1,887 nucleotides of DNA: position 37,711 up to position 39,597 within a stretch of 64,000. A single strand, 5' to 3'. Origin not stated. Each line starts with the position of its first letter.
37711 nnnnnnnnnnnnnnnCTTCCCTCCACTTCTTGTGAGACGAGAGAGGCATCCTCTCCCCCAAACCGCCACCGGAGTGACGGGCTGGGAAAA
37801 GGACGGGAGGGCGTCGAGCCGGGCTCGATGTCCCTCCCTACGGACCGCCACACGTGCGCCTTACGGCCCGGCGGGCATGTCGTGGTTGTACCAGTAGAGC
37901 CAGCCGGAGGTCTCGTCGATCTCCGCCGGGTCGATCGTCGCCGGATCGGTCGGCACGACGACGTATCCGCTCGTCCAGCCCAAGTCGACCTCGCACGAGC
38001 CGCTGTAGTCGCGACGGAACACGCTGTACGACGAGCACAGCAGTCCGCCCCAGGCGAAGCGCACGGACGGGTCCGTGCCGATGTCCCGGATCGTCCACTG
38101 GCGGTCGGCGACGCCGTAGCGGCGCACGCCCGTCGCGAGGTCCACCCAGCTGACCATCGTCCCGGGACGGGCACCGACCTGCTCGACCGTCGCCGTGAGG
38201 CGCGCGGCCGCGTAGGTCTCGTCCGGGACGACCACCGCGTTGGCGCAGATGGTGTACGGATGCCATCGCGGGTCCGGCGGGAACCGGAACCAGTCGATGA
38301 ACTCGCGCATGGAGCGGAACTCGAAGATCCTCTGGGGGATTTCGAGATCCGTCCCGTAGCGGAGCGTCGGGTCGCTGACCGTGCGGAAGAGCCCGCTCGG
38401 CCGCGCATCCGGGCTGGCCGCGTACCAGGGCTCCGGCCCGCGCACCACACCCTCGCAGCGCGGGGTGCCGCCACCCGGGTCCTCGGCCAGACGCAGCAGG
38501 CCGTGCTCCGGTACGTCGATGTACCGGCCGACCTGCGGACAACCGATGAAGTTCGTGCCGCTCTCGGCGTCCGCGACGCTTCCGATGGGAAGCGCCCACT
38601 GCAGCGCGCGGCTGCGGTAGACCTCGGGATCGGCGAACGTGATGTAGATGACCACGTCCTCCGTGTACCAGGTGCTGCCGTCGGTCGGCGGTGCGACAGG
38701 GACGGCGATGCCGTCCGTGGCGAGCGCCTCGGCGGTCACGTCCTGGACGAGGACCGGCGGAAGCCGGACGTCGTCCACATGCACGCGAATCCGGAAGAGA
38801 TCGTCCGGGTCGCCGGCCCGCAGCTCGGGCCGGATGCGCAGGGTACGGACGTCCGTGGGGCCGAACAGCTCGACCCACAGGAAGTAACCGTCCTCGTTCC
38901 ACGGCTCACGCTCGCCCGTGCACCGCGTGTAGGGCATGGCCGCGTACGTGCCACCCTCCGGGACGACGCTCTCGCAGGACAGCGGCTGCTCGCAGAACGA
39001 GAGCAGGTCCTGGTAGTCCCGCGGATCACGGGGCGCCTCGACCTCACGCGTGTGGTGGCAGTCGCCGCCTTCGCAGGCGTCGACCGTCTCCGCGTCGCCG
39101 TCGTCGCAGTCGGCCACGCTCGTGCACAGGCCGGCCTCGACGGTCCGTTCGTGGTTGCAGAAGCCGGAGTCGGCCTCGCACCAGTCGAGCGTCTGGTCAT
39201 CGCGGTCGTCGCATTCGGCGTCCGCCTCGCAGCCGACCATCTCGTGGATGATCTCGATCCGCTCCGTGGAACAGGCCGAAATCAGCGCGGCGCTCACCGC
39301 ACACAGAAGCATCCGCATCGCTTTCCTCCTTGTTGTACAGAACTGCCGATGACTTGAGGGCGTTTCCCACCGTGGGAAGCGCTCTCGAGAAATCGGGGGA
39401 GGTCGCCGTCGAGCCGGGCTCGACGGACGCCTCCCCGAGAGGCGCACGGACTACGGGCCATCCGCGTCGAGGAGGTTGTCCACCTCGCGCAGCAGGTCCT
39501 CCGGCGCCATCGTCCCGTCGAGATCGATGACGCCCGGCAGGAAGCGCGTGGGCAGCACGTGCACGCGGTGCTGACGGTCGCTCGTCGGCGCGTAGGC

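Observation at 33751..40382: Array of ten envelope and secreted genes with MopE-like metal-binding repeats and an embedded uridine-kinase-like gene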

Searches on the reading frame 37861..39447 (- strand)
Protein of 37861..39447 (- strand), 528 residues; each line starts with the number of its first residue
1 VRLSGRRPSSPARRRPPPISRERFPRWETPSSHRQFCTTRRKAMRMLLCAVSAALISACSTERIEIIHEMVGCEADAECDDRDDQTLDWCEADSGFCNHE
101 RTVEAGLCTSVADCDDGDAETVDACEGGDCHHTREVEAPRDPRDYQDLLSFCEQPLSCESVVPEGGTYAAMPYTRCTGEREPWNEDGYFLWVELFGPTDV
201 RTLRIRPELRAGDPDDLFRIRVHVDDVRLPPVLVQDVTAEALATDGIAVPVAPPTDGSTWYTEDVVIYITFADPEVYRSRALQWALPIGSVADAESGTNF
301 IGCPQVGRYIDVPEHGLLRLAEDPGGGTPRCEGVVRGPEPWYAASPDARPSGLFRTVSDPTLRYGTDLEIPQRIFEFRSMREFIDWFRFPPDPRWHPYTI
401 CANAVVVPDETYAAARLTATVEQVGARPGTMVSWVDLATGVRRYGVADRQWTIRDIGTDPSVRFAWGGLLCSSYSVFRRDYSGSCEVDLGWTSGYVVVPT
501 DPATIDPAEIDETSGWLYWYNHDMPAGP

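Call 4: search_protein_families(library=pfam, proteins=[window:37861-39447:-], max_evalue=0.1)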
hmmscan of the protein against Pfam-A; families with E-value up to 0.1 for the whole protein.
window:37861-39447:- (528 aa): 0 families

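Call 9: search_protein_families(library=ncbifam, proteins=[window:37861-39318:-], max_evalue=0.1)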
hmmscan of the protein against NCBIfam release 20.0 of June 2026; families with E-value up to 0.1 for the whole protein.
window:37861-39318:- (485 aa): 0 families

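Call 10: find_encoding_contigs(protein=window:37861-39318:-, flank=10000, max_places=6)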
Protein window:37861-39318:- (485 aa): 2 contigs read that carry it; 2 places shown.
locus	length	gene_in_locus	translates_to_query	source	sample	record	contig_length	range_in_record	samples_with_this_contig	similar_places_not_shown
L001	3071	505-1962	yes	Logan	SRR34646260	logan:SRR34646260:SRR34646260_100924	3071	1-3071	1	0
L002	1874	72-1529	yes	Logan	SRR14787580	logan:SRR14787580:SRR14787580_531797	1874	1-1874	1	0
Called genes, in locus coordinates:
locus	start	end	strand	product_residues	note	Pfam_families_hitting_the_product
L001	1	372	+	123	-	?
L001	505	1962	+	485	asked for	-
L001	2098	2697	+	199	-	PF11617:Cu-binding_MopE (weak)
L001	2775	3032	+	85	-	-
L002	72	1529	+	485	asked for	-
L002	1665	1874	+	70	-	?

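Call 11: find_homologous_proteins(query=window:37861-39318:-, max_evalue=0.001)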
Query window:37861-39318:- (485 aa): 10 proteins with E <= 0.001 among 8000 candidates.
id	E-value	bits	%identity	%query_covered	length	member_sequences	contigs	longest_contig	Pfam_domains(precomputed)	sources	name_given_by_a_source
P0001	0.0e+0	1148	100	100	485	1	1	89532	-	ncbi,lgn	-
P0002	1.4e-195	669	63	97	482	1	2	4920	-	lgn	-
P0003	1.6e-189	649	61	100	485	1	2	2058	-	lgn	-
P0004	6.6e-176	604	57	100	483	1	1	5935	-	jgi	jgi:hypothetical protein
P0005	6.2e-161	555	54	99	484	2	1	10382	-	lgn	-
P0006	2.2e-136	474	49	96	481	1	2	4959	-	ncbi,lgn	-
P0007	3.5e-119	417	45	97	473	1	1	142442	-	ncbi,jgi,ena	ncbi:MAG: hypothetical protein WCK01_03140 [Candidatus Uhrbacteria bacterium]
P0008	2.7e-85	305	43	90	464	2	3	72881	-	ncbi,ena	ncbi:MAG: hypothetical protein AAB974_02975 [Patescibacteria group bacterium]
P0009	2.1e-80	289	41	91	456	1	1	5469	-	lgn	-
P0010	1.5e-79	286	40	97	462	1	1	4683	-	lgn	-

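Call 12: find_encoding_contigs(protein=P0007, flank=10000, max_places=3)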
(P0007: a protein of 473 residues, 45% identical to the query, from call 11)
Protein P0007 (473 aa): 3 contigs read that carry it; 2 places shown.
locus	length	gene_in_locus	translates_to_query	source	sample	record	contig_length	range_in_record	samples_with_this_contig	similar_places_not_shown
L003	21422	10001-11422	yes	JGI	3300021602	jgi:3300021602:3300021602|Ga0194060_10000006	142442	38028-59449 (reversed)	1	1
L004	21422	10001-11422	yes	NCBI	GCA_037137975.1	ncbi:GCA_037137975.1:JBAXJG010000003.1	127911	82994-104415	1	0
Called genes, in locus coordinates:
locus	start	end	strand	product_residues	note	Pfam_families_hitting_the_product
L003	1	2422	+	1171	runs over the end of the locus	PF02811:PHP, PF07733:DNA_pol3_alpha, PF17657:DNA_pol3_finger, PF14579:HHH_6, PF01336:tRNA_anti-codon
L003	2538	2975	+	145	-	-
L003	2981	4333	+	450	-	PF00753:Lactamase_B, PF23023:Anti-Pycsar_Apyc1, PF12706:Lactamase_B_2, PF16661:Lactamase_B_6, PF10996:Beta-Casp, PF07521:RMMBL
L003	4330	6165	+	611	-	PF00892:EamA, PF02449:Glyco_hydro_42 (faint)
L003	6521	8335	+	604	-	PF00009:GTP_EFTU, PF01926:MMR_HSR1 (weak), PF22042:EF-G_D2, PF03144:GTP_EFTU_D2, PF14492:EFG_III (weak), PF00679:EFG_C, PF21018:BipA_C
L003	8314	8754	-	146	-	PF10543:ORF6N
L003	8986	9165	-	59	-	-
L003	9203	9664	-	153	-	-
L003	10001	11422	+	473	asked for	-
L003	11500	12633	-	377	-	PF00089:Trypsin, PF13365:Trypsin_2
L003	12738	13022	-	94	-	-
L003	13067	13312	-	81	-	-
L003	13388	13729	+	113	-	-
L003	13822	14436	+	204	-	PF13482:RNase_H_2, PF10108:DNA_pol_B_exo2 (faint)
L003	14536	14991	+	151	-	PF12637:TSCPD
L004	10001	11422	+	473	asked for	-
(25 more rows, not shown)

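Call 13: find_encoding_contigs(protein=P0008, flank=10000, max_places=3)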
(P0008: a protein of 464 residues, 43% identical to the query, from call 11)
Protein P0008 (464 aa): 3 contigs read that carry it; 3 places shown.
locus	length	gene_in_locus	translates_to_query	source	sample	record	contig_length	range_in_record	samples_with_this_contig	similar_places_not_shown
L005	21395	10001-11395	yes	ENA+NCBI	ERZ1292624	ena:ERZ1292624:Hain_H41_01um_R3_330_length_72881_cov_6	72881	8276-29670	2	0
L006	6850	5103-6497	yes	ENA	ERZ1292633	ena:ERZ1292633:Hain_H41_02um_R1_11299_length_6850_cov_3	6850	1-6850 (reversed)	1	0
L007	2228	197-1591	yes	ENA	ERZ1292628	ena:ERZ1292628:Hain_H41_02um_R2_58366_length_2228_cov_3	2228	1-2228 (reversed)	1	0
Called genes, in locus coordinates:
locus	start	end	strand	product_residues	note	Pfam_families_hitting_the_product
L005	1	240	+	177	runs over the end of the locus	-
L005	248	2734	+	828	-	PF00521:DNA_topoisoIV, PF03989:DNA_gyraseA_C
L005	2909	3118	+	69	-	PF01783:Ribosomal_L32p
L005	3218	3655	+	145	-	PF01029:NusB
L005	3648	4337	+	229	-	PF22935:RM44_endonuclase (weak), PF14622:Ribonucleas_3_3, PF00636:Ribonuclease_3, PF00035:dsrm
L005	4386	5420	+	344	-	PF00437:T2SSE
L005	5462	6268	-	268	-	-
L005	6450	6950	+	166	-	-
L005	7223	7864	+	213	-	-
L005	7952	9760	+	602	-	PF00009:GTP_EFTU, PF01926:MMR_HSR1 (weak), PF22042:EF-G_D2, PF03144:GTP_EFTU_D2, PF14492:EFG_III (weak), PF00679:EFG_C, PF21018:BipA_C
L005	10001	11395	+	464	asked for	-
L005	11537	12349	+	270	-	-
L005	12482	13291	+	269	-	-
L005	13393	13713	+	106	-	-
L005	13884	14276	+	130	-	PF11617:Cu-binding_MopE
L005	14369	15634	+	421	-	PF00587:tRNA-synt_2b, PF03129:HGTP_anticodon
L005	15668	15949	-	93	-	PF00216:Bac_DNA_binding, PF18291:HU-HIG (weak)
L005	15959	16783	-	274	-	PF00149:Metallophos (weak), PF13277:YmdB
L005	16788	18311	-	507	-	PF12072:RNase_Y_N, PF00013:KH_1, PF22891:KH_PNO1_2nd (weak), PF01966:HD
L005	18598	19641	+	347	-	-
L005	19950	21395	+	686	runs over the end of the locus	-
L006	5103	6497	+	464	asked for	-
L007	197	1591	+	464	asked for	-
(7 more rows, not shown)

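Call 16: find_encoding_contigs(protein=P0005, flank=10000, max_places=2)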
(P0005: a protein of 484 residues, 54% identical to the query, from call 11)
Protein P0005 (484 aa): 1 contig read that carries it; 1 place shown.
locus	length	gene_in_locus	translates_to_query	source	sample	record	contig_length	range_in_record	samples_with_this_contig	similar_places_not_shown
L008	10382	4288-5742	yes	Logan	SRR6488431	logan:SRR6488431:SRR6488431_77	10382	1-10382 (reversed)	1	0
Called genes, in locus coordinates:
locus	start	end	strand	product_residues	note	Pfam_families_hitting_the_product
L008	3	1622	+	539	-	?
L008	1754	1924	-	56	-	PF22746:SHOCT-like_DUF2089-C (weak)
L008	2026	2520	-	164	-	PF10543:ORF6N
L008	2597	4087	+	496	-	PF01839:FG-GAP (faint), PF13517:FG-GAP_3, PF03734:YkuD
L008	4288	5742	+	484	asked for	-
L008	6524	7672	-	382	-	PF00089:Trypsin (weak), PF13365:Trypsin_2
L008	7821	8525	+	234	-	-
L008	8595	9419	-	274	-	-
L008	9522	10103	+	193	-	PF13482:RNase_H_2 (weak), PF10108:DNA_pol_B_exo2 (faint)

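Call 17: find_encoding_contigs(protein=P0004, flank=10000, max_places=2)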
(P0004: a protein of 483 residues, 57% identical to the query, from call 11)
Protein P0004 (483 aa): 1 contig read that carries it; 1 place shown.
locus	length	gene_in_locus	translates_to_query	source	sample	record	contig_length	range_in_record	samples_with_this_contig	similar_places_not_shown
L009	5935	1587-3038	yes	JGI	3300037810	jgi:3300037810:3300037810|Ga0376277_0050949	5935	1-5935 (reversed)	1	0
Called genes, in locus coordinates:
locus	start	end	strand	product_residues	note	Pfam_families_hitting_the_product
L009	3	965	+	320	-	?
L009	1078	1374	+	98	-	-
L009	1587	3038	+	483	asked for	-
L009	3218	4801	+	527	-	-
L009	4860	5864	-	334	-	PF00089:Trypsin (weak), PF13365:Trypsin_2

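Call 30: search_protein_families(library=pfam, proteins=[window:37861-39318:-], max_evalue=10)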
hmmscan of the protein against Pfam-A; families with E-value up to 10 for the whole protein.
window:37861-39318:- (485 aa): 1 family
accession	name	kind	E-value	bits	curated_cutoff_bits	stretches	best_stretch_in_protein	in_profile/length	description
PF00526.23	Dicty_CTDC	-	0.49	10.7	27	2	70-90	1-22/24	Dictyostelium (slime mold) repeat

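Call 36: predict_structure(alignment_id=A3)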
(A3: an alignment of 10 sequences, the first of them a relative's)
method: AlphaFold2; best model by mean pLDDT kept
length: 485 residues; sequences in the alignment: 10
mean_pLDDT: 56.9   pTM: 0.39
mean pLDDT of the five models: 56.9, 55.9, 54.1, 53.1, 45.2
residues with pLDDT >= 90: 7; 70-90: 135; 50-70: 160; < 50: 183
segments of 3 or more residues with pLDDT < 50: 1-5, 9-19, 92-119, 128-143, 235-238, 261-308, 337-339, 341-363, 424-441, 447-449, 472-485
pLDDT, mean of each block of 10 residues (from residue 1): 49 42 55 73 68 62 63 70 63 39 28 39 48 29 55 72 73 84 77 88 83 64 75 53 71 75 33 30 35 33 41 56 59 57 39 29 63 76 64 72 72 73 47 36 50 73 66 38 33
secondary structure, 60 per line:
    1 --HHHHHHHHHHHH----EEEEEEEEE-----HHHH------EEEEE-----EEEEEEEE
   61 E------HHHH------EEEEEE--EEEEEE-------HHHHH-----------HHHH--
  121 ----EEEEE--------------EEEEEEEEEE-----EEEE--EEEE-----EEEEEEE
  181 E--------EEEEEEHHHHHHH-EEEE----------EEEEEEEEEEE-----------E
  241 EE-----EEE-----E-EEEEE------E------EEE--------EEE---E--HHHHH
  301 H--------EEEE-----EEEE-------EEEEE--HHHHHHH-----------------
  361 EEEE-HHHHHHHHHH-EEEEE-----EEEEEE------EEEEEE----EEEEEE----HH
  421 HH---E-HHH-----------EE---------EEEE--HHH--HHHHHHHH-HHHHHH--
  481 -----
elements in order: H3-14 E19-27 H33-36 E43-47 E53-61 H68-71 E78-83 E86-91 H99-103 H115-118 E125-129 E144-153 E159-162 E165-168 E174-181 E190-195 H196-202 E204-207 E218-228 E240-242 E248-250 E258-262 E276-278 E287-289 H296-301 E310-313 E319-322 E330-334 H337-343 E361-364 H366-375 E377-381 E387-392 E399-404 E409-414 H419-422 E453-456 H464-471 H473-478

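Call 47: fold_search(model_id=the predicted structure, library=pdb)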
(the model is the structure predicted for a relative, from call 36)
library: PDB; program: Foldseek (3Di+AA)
matches with E <= 10: 1022; with E <= 0.001: 0
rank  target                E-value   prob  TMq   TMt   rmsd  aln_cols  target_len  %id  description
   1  8vni                  5.9e-03  0.30  0.09  0.18  15.2       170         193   13  A ligand-free crystal structure of mercaptosuccinate dioxygenase (released 2026-01-14)
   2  2c26                  8.8e-03  0.35  0.13  0.20  20.8       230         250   11  Structural basis for the promiscuous specificity of the carbohydrate- binding modules from the beta-sandwich super famil (released 2005-10-18)
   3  8hgg_C                1.2e-02  0.89  0.14  0.05   6.5       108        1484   12  Structure of 2:2 PAPP-A.ProMBP complex (released 2023-01-11)
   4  2w3j                  1.6e-02  0.91  0.14  0.36   7.5       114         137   17  Structure of a family 35 carbohydrate binding module from an environmental isolate (released 2009-01-20)
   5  6b4s_A                2.1e-02  0.06  0.07  0.08  22.2       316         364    8  Crystal Structure of Brazil nut (Bertholletia excelsa) allergen Ber e 2 (released 2018-12-12)
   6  2d5h_D                2.4e-02  0.16  0.10  0.12  13.9       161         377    7  Crystal Structure of Recombinant Soybean Proglycinin A3B4 subunit, its Comparison with Mature Glycinin A3B4 subunit, R (released 2006-11-14)
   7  2phl_C                2.4e-02  0.14  0.08  0.10  14.6       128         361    7  THE STRUCTURE OF PHASEOLIN AT 2.2 ANGSTROMS RESOLUTION: IMPLICATIONS FOR A COMMON VICILIN(SLASH)LEGUMIN STRUCTURE AND  (released 1994-09-30)
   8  2xdv                  2.5e-02  0.21  0.11  0.13  15.6       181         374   10  Crystal Structure of the Catalytic Domain of FLJ14393 (released 2010-05-26)
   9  6oyc_C                2.8e-02  0.33  0.11  0.16   9.0       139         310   11  Glycosylation Associate Protein (Gap123) complex from Streptococcus agalactiae (released 2020-05-20)
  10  8k7v_A                3.0e-02  0.92  0.13  0.09   6.4       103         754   10  the alpha-galactosidase 5 with inhibitor ABP2 (released 2024-07-31)
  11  1na8_A                3.0e-02  0.14  0.09  0.20  15.2       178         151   11  Crystal structure of ADP-ribosylation factor binding protein GGA1 (released 2003-07-29)
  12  1ud1_A                3.1e-02  0.12  0.06  0.07  14.2       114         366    9  Crystal structure of proglycinin mutant C88S (released 2004-02-03)
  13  2dwx_C                3.1e-02  0.09  0.08  0.17  13.9       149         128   12  Co-crystal Structure Analysis of GGA1-GAE with the WNSF motif (released 2007-04-17)
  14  2d5h_B                3.3e-02  0.14  0.08  0.09  13.7       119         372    8  Crystal Structure of Recombinant Soybean Proglycinin A3B4 subunit, its Comparison with Mature Glycinin A3B4 subunit, R (released 2006-11-14)
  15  2d5f_B                3.3e-02  0.12  0.07  0.08  13.7       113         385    9  Crystal Structure of Recombinant Soybean Proglycinin A3B4 subunit, its Comparison with Mature Glycinin A3B4 subunit, R (released 2006-11-14)
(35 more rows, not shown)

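Call 58: find_related_loci(query=A3, collection=genome_contigs, flank=10000)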
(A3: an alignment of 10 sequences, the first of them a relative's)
Query A3 (485 aa) in genome_contigs; peptide patterns used: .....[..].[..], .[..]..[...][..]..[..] (x = any residue, [..] = any of these).
599 stretches matched a pattern (row limit reached: there are more); 31 encode a relative of the query (tblastn E <= 1e-3); 31 distinct loci.
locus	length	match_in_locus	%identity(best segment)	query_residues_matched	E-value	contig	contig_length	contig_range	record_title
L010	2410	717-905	48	30-104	7e-9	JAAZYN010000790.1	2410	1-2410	MAG: Myxococcales bacterium isolate bin59p NODE_790_length_2410_cov_3.290021, whole genome shotgun sequence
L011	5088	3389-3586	43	30-96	1e-8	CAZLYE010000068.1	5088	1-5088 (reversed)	MAG TPA_asm: uncultured Candidatus Binatia bacterium isolate binchicken_co279_102 genome assembly, contig: k141_2316368,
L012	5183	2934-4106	45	10-92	2e-8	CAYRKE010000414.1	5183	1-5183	MAG TPA_asm: uncultured Polyangiaceae bacterium isolate SRP192927_co6_516 genome assembly, contig: NODE_44876_length_518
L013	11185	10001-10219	45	17-90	3e-8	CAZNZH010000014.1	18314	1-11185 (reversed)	MAG TPA_asm: uncultured Myxococcales bacterium isolate binchicken_co235_11 genome assembly, contig: NODE_7610_length_183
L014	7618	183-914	46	16-97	3e-8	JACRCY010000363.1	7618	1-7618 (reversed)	MAG: Deltaproteobacteria bacterium isolate NC_groundwater_1658_Pr3_B-0.1um_72_13 SR-2_scaffold_141_2164968, whole genome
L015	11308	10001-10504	34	25-137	4e-8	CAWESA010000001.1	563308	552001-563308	MAG: uncultured delta proteobacterium isolate MFD04944.bin.1.34 genome assembly, contig: contig_20850, whole genome shot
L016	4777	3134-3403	47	13-92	8e-8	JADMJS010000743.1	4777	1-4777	MAG: Myxococcales bacterium isolate MAG_44 NODE_18641_length_4777_cov_10.029648, whole genome shotgun sequence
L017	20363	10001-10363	51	6-90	1e-7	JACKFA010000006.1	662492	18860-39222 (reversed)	MAG: Deltaproteobacteria bacterium isolate HK-STAS-MYXO-48 HK-STAS-MYXO-48_6, whole genome shotgun sequence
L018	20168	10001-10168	45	30-90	2e-7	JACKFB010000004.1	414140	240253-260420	MAG: Deltaproteobacteria bacterium isolate HK-STAS-MYXO-49 HK-STAS-MYXO-49_4, whole genome shotgun sequence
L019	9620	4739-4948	38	16-87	2e-7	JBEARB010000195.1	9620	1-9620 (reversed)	MAG: Pseudomonadota bacterium isolate muddycreek_2019_sw_WHONDRS-S19S_0082_B_bin.95 scaffold_1408059, whole genome shotg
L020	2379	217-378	52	35-90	2e-7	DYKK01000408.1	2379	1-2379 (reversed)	MAG TPA_asm: Anaeromyxobacter dehalogenans isolate SulCav_AS07-7_70_20 SulCav_AS07_7_36090_length_2379_cov_8_363597, who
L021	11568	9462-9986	39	31-103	3e-7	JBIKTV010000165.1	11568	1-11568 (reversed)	MAG: Myxococcota bacterium isolate ME2015-07-30_3300044647_group6_bin219 Rohwer_bin1498_scaffold_5824_c1, whole genome s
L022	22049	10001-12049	41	15-93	4e-7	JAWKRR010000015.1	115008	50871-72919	MAG: Myxococcota bacterium isolate BC1.85 BC1.85.fa-15, whole genome shotgun sequence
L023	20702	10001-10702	38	16-158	5e-7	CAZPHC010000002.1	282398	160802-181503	MAG TPA_asm: uncultured Enterobacteriaceae bacterium isolate SRP319275_co3_164 genome assembly, contig: NODE_31_length_2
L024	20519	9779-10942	38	18-99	5e-7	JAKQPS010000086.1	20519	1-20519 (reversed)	MAG: bacterium isolate USMO_maxbin.112 k141_1120703, whole genome shotgun sequence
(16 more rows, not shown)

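Call 71: find_encoding_contigs(protein=P0002, flank=10000, max_places=2)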
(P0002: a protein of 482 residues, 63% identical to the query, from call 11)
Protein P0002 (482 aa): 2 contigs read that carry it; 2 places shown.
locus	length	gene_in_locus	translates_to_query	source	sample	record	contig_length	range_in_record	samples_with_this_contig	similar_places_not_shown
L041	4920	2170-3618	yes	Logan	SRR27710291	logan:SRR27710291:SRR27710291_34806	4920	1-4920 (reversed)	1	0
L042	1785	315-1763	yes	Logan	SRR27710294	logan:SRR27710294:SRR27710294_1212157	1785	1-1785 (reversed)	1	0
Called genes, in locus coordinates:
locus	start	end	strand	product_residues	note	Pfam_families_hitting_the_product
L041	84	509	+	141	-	-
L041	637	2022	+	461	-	PF11617:Cu-binding_MopE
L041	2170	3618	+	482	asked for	-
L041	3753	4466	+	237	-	-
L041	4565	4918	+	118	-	?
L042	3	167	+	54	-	?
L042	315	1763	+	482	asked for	-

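Call 72: find_encoding_contigs(protein=P0009, flank=10000, max_places=2)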
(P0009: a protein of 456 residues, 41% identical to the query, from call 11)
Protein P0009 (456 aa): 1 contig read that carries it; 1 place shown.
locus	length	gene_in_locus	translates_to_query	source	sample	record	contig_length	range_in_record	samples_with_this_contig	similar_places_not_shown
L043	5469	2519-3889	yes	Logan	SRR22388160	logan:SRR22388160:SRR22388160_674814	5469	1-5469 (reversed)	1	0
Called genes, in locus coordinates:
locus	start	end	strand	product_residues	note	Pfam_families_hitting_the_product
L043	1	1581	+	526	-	?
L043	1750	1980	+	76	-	-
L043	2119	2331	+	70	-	-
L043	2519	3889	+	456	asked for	-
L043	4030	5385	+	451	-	-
